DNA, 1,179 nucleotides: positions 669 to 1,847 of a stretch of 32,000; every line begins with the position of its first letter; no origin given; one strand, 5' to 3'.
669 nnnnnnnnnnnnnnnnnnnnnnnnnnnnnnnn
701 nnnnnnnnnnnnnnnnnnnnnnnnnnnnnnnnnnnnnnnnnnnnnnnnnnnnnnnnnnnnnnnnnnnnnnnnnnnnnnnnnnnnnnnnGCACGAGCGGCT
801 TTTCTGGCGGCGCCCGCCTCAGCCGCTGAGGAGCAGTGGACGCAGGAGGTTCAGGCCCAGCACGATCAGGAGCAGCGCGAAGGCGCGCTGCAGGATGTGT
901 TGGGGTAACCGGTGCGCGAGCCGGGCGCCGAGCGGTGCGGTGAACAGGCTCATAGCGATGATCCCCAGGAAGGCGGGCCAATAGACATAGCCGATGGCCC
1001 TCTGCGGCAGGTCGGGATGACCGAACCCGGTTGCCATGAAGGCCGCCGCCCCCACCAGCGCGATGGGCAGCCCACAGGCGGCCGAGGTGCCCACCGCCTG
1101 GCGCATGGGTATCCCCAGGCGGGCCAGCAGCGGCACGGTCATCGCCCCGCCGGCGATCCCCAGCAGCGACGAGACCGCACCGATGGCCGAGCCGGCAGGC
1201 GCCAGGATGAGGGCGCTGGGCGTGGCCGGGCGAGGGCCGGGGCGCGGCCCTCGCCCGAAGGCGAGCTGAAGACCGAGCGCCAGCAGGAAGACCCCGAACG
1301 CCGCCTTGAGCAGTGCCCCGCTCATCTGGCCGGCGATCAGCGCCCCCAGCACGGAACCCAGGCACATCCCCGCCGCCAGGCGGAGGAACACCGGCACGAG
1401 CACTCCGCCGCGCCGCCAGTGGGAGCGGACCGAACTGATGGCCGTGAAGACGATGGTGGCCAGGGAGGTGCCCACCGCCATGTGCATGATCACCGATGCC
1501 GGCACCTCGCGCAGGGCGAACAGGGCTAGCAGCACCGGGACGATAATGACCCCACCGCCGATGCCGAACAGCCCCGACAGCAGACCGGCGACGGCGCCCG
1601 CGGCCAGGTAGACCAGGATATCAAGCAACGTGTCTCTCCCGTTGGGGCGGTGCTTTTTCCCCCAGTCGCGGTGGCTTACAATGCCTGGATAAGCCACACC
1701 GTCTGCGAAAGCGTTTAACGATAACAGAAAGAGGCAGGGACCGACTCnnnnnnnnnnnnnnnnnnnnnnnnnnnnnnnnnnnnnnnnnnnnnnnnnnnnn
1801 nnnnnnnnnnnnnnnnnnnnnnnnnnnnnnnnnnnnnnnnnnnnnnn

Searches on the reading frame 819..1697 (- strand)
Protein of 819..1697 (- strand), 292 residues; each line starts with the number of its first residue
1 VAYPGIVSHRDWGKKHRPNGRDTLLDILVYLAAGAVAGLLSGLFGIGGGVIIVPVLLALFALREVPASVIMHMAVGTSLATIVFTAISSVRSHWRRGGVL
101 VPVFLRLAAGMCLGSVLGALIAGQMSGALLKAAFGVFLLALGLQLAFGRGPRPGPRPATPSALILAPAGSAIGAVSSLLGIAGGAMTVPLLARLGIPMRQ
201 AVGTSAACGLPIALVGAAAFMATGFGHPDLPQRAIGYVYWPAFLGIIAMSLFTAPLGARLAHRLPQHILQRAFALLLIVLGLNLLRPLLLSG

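Call 56: search_protein_families(library=pfam, proteins=[window:819-1697:-], max_evalue=0.001)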
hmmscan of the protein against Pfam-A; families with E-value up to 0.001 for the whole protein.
window:819-1697:- (292 aa): 2 families
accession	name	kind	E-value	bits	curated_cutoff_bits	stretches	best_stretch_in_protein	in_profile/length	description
PF01925.25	TauE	-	2.2e-57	194.9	32.6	1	30-284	1-237/237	Sulfite exporter TauE/SafE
PF01169.24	GDT1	-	0.00091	20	27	1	230-281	31-75/75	Divalent cation/proton antiporter GDT1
